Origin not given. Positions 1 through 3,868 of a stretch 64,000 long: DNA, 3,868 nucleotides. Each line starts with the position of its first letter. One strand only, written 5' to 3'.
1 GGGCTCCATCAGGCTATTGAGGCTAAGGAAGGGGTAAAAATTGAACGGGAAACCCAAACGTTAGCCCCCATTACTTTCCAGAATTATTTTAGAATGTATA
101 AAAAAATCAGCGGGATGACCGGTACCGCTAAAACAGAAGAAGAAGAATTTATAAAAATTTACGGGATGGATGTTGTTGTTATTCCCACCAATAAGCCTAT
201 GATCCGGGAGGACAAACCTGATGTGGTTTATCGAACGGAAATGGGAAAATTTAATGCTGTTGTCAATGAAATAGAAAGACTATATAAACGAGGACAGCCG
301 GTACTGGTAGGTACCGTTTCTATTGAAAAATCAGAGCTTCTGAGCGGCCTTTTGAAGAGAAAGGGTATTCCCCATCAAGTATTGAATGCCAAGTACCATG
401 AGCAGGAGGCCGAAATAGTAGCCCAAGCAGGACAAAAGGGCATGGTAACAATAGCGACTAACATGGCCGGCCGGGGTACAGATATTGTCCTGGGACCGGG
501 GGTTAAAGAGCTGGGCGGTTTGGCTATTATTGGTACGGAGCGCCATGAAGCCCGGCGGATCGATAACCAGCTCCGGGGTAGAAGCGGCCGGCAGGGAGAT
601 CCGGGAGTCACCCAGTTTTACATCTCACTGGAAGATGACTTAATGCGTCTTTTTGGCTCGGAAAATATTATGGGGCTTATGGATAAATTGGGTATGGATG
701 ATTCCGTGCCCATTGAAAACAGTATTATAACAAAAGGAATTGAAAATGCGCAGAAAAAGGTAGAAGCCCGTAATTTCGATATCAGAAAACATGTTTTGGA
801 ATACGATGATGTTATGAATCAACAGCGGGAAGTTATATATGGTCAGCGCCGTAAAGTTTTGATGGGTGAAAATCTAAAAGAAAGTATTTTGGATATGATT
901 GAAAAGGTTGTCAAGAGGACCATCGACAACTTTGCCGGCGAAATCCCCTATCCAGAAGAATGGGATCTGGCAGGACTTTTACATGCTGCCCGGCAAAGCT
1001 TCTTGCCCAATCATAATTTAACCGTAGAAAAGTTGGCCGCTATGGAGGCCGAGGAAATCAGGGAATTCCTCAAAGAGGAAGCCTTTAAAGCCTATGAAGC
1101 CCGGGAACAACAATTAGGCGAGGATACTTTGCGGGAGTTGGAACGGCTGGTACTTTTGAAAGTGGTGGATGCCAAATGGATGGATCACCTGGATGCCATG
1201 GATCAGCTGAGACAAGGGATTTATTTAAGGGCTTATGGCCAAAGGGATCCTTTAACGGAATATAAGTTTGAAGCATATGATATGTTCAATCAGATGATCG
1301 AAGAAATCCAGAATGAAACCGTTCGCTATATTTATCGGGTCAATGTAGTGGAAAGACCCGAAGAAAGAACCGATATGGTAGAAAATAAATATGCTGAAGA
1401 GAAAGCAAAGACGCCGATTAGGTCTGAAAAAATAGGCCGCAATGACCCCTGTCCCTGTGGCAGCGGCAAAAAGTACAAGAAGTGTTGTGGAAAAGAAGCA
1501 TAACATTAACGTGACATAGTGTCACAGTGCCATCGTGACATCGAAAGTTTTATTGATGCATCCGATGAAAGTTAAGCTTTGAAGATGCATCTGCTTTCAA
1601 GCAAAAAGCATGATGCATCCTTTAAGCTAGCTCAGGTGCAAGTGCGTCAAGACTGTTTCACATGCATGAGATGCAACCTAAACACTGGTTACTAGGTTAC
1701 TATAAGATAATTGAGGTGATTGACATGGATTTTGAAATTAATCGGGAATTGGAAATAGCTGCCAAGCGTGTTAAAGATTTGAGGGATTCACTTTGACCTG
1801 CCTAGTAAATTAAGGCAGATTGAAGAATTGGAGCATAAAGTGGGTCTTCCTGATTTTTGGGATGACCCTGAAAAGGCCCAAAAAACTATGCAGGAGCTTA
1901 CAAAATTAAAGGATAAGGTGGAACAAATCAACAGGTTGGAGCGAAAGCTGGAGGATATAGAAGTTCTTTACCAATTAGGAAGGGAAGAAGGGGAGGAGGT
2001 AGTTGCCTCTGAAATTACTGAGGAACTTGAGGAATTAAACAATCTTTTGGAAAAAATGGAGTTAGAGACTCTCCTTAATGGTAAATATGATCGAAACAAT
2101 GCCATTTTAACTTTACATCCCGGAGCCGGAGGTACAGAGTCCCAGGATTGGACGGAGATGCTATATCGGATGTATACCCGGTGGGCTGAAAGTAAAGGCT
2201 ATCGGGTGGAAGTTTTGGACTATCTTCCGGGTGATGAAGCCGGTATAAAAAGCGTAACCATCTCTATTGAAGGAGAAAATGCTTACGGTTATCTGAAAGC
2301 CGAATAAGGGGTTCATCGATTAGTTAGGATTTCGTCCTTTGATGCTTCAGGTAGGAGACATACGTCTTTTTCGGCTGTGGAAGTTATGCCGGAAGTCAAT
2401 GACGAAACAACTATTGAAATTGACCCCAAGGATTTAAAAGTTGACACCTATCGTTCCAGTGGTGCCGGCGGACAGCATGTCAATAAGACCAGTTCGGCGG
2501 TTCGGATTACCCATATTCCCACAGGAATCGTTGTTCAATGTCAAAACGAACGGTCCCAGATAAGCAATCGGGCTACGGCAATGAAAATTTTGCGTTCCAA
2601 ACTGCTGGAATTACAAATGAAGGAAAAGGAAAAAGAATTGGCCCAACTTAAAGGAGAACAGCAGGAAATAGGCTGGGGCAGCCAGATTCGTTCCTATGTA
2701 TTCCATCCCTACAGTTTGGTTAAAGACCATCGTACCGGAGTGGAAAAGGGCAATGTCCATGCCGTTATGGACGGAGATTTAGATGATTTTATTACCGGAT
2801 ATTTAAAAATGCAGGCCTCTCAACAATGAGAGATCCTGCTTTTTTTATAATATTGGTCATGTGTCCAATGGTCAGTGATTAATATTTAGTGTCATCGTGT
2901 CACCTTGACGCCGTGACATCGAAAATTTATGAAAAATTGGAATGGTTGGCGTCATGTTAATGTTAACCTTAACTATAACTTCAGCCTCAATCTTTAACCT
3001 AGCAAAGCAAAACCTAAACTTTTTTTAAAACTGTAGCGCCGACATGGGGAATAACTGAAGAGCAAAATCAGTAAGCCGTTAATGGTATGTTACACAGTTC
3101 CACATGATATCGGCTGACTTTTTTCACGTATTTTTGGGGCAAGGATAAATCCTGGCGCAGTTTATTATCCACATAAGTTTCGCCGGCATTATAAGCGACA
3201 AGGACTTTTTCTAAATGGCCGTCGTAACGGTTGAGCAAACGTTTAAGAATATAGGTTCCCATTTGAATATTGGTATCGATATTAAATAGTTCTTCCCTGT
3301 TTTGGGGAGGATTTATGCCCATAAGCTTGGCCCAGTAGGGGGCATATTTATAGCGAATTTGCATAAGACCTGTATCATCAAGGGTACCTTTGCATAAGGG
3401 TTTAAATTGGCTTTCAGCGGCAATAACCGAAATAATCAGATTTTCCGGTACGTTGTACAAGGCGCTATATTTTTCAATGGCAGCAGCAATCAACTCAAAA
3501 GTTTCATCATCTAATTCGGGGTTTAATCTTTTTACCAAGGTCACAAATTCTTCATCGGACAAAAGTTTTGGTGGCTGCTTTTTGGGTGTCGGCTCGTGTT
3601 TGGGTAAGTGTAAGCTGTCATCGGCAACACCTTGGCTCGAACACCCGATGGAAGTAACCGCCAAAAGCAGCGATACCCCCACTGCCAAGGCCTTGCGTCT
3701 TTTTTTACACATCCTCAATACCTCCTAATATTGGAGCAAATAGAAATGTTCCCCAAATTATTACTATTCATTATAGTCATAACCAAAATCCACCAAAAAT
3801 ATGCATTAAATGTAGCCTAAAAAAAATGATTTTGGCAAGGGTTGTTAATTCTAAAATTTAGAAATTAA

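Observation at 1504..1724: The secA-prfB spacer combines module A, a phased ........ array and the shared RBS-proximal module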

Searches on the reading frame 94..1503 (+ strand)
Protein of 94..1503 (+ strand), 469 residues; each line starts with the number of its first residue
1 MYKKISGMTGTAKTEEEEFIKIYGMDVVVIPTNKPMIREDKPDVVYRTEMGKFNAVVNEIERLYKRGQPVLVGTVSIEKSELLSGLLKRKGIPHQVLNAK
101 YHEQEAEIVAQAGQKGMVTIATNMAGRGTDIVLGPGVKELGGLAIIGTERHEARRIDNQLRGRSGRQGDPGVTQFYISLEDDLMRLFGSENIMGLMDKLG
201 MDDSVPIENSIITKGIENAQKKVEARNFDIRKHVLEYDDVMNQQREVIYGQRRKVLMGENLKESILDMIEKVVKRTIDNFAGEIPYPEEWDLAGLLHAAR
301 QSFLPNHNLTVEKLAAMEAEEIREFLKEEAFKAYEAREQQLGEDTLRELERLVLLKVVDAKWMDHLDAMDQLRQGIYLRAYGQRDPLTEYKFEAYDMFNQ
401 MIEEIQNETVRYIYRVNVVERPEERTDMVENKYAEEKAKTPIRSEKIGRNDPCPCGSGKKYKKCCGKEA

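Call 74: search_protein_families(library=pfam, proteins=[window:94-1503:+], max_evalue=0.00001)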
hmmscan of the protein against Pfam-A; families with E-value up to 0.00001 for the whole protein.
window:94-1503:+ (469 aa): 3 families
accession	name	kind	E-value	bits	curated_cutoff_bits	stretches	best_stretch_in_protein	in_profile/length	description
PF21090.3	P-loop_SecA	-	8.8e-84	280.6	27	2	35-135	1-101/205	SecA P-loop domain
PF07516.18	SecA_SW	-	2.2e-76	256.8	26.7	1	206-416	1-199/200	SecA Wing and Scaffold domain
PF02810.21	SEC-C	-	4.3e-10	39.7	20.4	1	449-467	1-19/19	SEC-C motif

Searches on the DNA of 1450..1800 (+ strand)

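Call 37: search_rna_families(source=window, start=1450, end=1800, threshold=evalue, max_evalue=10)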
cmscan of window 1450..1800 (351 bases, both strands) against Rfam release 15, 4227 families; matches with E-value up to 10: 2.
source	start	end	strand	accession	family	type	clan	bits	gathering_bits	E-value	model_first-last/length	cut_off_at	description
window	1554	1620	+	RF00356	snoR32_R81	Gene; snRNA; snoRNA; CD-box;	-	19.4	45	4.1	1-98/98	no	Small nucleolar RNA R32/R81/Z41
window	1556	1641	+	RF04263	MIR2593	Gene; miRNA;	-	15.6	96.2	8.3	1-116/116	no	MIR2593 microRNA precursor family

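Call 59: search_dna_similar(query=window:1504-1724:+, collection=plasmids, mode=distant, max_evalue=0.01, max_rows=10)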
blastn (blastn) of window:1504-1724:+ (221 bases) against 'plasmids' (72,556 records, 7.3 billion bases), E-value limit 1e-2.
No match.

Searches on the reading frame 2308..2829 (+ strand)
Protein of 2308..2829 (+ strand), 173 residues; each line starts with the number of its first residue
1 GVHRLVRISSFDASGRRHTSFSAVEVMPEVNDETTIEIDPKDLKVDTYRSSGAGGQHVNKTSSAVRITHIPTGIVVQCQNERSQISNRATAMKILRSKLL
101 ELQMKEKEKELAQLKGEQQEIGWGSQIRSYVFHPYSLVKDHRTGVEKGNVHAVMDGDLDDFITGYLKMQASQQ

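Call 74: search_protein_families(library=pfam, proteins=[window:2308-2829:+], max_evalue=0.00001)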
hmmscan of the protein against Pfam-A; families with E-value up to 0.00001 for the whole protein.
window:2308-2829:+ (173 aa): 2 families
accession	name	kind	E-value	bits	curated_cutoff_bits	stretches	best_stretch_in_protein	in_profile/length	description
PF00472.26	RF-1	-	2.2e-47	160.3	35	1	33-142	2-116/116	RF-1 domain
PF03462.23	PCRF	-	2.3e-07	31.2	24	1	1-24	171-194/194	PCRF domain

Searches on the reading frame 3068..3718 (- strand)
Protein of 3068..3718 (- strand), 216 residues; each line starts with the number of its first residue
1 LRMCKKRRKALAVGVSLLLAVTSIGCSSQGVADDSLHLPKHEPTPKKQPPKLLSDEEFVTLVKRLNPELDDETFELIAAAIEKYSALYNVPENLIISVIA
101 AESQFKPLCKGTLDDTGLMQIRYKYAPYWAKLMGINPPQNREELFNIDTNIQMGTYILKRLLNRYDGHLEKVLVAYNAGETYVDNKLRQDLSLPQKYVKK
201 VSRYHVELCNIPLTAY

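Call 74: search_protein_families(library=pfam, proteins=[window:3068-3718:-], max_evalue=0.00001)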
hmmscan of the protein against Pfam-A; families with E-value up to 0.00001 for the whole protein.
window:3068-3718:- (216 aa): 1 family
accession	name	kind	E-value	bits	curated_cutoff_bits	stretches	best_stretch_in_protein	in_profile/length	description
PF01464.25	SLT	-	2.5e-22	79.1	21.3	1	81-193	3-111/117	Transglycosylase SLT domain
